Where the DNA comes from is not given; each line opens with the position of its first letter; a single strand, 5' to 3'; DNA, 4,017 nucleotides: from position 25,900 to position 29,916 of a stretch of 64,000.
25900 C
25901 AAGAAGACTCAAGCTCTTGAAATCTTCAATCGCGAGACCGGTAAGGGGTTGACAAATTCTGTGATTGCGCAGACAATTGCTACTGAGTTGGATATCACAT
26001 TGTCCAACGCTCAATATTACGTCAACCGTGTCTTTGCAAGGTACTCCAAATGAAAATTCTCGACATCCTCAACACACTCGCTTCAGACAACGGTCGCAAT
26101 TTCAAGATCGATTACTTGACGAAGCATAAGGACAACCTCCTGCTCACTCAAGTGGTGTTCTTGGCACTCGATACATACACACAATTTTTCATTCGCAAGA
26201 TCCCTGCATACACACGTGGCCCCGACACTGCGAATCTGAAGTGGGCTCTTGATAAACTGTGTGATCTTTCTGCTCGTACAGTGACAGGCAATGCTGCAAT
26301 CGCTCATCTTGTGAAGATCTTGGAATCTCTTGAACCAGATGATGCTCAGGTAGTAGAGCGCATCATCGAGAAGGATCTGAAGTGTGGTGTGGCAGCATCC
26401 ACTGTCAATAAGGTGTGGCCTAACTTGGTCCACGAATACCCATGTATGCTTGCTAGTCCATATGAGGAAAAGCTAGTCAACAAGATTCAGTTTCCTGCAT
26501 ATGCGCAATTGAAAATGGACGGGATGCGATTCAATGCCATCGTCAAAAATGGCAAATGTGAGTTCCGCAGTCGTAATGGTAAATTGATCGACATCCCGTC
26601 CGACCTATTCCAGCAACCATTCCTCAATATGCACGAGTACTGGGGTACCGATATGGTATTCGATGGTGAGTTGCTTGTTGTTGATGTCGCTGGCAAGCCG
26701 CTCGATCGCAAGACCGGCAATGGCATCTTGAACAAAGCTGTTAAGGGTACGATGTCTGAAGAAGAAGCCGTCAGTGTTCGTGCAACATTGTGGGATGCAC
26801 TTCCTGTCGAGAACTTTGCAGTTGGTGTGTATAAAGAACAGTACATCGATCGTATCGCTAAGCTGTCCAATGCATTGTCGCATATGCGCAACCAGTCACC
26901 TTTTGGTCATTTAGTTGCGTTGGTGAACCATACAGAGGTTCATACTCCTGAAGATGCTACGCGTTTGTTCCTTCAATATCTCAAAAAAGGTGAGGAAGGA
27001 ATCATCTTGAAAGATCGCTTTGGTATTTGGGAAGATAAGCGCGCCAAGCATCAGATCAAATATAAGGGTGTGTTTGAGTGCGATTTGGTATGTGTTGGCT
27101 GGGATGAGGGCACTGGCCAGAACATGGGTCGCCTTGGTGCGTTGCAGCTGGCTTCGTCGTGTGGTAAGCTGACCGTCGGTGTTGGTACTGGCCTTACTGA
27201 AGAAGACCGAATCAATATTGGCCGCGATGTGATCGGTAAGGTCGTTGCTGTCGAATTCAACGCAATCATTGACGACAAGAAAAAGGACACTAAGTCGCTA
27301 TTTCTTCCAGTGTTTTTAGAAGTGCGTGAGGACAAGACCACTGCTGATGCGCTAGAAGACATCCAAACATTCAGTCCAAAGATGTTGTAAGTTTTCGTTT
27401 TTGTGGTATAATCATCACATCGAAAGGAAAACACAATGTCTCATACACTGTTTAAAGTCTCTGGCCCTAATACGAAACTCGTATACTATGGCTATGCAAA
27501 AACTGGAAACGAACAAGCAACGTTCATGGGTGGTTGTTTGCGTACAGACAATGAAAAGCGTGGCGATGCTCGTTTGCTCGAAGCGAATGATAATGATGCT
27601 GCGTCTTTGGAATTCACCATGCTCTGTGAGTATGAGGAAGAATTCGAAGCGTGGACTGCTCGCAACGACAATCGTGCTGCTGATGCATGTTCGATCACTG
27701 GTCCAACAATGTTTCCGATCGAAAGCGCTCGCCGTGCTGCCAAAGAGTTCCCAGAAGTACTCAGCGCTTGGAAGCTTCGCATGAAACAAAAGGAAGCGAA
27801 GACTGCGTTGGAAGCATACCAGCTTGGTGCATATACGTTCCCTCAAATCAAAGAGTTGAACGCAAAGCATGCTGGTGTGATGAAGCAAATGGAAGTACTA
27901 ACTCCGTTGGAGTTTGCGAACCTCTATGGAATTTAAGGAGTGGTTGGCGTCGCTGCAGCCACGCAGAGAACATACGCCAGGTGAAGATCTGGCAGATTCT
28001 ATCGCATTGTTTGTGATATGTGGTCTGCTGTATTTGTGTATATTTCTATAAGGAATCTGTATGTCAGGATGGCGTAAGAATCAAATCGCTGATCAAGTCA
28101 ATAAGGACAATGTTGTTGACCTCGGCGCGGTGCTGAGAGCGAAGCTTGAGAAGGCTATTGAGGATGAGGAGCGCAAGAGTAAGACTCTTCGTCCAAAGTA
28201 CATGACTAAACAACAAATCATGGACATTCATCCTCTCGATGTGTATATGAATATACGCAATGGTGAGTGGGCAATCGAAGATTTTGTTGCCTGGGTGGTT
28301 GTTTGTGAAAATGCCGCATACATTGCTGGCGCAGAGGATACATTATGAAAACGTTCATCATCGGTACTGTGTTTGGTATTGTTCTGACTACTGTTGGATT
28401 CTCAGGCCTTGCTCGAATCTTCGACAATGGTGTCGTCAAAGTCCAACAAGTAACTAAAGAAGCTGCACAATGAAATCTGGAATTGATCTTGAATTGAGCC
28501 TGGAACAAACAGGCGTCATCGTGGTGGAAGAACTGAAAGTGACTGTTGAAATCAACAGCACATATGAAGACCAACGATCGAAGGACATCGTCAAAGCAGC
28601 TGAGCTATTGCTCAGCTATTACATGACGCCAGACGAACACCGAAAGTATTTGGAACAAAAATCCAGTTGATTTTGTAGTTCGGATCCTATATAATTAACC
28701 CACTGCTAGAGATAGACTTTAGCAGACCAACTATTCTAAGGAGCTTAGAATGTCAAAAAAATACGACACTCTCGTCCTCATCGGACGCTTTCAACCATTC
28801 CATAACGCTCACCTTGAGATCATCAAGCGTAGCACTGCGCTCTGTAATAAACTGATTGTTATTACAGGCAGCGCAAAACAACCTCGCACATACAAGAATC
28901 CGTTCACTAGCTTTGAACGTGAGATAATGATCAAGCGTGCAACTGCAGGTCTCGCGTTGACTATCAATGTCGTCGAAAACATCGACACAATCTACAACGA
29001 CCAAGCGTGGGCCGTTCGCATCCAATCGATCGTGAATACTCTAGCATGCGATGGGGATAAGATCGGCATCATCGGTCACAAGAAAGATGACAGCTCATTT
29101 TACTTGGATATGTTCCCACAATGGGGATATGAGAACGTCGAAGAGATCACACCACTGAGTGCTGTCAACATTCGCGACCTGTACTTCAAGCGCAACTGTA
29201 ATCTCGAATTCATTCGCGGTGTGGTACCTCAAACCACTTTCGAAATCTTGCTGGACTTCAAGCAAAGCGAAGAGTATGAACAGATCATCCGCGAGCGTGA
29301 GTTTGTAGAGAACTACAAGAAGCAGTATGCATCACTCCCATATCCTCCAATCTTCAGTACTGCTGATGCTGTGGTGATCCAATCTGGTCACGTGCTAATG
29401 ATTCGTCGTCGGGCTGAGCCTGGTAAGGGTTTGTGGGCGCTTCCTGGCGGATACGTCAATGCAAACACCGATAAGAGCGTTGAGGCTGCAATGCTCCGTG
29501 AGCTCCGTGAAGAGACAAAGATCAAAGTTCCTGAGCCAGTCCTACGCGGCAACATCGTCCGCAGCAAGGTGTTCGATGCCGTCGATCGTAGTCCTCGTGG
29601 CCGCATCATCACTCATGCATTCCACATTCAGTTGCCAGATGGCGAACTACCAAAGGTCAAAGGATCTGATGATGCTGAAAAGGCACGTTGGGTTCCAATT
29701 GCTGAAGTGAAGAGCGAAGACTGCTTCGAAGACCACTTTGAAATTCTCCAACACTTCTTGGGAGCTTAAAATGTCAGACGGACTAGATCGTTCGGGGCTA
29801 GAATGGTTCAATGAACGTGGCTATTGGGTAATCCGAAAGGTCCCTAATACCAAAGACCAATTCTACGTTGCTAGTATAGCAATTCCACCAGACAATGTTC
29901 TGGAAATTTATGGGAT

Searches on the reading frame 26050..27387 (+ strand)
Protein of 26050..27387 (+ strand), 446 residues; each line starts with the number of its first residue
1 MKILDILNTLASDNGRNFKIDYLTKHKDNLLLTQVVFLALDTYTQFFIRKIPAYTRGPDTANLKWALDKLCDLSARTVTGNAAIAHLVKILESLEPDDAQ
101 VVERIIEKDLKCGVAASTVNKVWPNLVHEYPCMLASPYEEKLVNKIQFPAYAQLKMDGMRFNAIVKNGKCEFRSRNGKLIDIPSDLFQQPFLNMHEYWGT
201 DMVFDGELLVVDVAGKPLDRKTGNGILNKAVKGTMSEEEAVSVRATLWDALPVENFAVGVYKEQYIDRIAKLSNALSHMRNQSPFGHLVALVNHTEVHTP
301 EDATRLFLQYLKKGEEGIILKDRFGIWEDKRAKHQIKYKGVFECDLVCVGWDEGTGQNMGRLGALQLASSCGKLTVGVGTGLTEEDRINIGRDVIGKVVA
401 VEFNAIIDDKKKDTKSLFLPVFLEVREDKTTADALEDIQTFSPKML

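Call 12: search_protein_families(library=phrogs, proteins=[window:26050-27387:+], max_evalue=0.001)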
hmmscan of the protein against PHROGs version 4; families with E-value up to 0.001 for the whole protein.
window:26050-27387:+ (446 aa): 1 family
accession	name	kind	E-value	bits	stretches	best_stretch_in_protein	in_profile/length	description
phrog_114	-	DNA, RNA and nucleotide metabolism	2.1e-118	397.6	1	1-439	89-511/634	ATP-dependent DNA ligase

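Call 59: search_dna_similar(query=window:26050-27387:+, collection=phages, mode=protein, max_evalue=1e-10, max_rows=15)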
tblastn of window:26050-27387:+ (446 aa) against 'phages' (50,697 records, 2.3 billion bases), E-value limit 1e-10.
Records with a match: 2366; places in all: 2369; records where one place covers at least 80% of the query: 2097.
Best place of each record, by identity: <60% 2366.
By first word of the organism name: Escherichia 672; Klebsiella 335; Vibrio 252; Salmonella 205; Acinetobacter 102; Aeromonas 94; Shigella 89; Bacillus 67; Enterobacter 63; Campylobacter 54; and 60 more.
By host as written in the record: - 376; Escherichia coli 278; Klebsiella pneumoniae 114; Escherichia coli O157:H7 38; Acinetobacter baumannii 30; Salmonella enterica 29; Escherichia coli B 28; Aeromonas salmonicida 28; and 597 more.
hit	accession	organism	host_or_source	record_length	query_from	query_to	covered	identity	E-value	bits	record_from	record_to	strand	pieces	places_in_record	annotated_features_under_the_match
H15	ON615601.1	Synechococcus phage BUCT-ZZ01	Synechococcus elongatus PCC 7942 = ...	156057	3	441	98%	42.0%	5e-88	298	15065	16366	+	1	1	DNA ligase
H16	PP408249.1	Pseudomonas phage vB_Pa-PAC2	Pseudomonas aeruginosa PAO1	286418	3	439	98%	38.5%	3e-82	281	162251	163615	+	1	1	DNA ligase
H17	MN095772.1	Stenotrophomonas phage Moby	Stenotrophomonas maltophilia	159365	1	438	98%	38.3%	7e-58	211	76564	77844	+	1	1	DNA ligase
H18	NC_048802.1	Stenotrophomonas phage Moby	Stenotrophomonas maltophilia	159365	1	438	98%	38.3%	7e-58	211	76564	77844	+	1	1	DNA ligase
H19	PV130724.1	Stenotrophomonas phage Yut3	Stenotrophomonas maltophilia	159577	1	438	98%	38.3%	2e-59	215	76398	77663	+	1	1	ATP-dependent DNA ligase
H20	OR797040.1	Stenotrophomonas phage vB_SmaM_Bhz51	Stenotrophomonas maltophilia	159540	1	438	98%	38.3%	6e-59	214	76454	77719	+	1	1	putative ATP-dependent DNA ligase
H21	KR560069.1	Stenotrophomonas phage IME-SM1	Stenotrophomonas sp.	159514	3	438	98%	38.4%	2e-58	213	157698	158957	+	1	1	DNA ligase | hypothetical protein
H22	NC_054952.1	Stenotrophomonas phage IME-SM1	Stenotrophomonas sp.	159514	3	438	98%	38.4%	2e-58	213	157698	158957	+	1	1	DNA ligase | hypothetical protein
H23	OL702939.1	Stenotrophomonas maltophilia phage vB_SmaM_Ps15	Stenotrophomonas maltophilia AP143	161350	3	438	98%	38.4%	2e-58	213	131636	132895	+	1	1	DNA ligase | hypothetical protein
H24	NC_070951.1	Stenotrophomonas maltophilia phage vB_SmaM_Ps15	Stenotrophomonas maltophilia AP143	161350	3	438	98%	38.4%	2e-58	213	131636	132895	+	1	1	DNA ligase | hypothetical protein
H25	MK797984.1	Pseudomonas phage vB_PaeM_PA5oct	-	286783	3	439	98%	38.3%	8e-82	281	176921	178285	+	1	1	putative DNA ligase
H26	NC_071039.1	Pseudomonas phage vB_PaeM_PA5oct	-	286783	3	439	98%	38.3%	8e-82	281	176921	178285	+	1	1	putative DNA ligase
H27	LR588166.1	Pseudomonas phage vB_PaeM_MIJ3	-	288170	3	439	98%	38.3%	2e-81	280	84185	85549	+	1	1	lig: DNA ligase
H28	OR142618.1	Pseudomonas phage Callisto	Pseudomonas aeruginosa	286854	3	439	98%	38.3%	2e-81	279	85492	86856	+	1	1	lig: DNA ligase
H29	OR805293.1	Pseudomonas phage Deifobo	Pseudomonas aeruginosa PAO1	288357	3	439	98%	38.3%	2e-81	279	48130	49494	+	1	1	ATP-dependent DNA ligase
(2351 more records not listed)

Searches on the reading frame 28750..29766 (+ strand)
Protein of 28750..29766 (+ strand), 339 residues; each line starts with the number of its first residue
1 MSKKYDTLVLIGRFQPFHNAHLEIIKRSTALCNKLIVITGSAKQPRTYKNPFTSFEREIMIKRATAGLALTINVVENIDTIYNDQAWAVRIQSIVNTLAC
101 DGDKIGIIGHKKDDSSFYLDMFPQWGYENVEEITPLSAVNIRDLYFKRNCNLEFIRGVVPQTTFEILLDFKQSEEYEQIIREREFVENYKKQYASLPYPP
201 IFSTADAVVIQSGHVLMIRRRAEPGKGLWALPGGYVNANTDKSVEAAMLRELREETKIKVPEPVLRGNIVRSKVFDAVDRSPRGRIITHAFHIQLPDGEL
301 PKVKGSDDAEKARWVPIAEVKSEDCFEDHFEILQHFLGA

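Call 12: search_protein_families(library=phrogs, proteins=[window:28750-29766:+], max_evalue=0.001)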
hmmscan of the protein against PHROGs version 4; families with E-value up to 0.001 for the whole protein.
window:28750-29766:+ (339 aa): 6 families
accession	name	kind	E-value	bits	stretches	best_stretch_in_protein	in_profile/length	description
phrog_395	-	other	6.1e-77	260.9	1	1-338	7-372/373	cytidyltransferase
phrog_1198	-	other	1.1e-22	82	1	174-328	10-158/253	MutT/NUDIX hydrolase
phrog_3462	-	moron, auxiliary metabolic gene and host takeover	0.0001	22.6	1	9-144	6-149/346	nicotinamide-nucleotide adenylyltransferase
phrog_7878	-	other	0.00018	22.5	1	10-63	6-62/131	bifunctional heptose 7-phosphate kinase/heptose 1-phosphate adenyltransferase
phrog_25541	-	unknown function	0.00029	21.4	1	206-263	78-130/210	-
phrog_3041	-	other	0.00098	18.6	0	4-63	49-111/678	cytidyltransferase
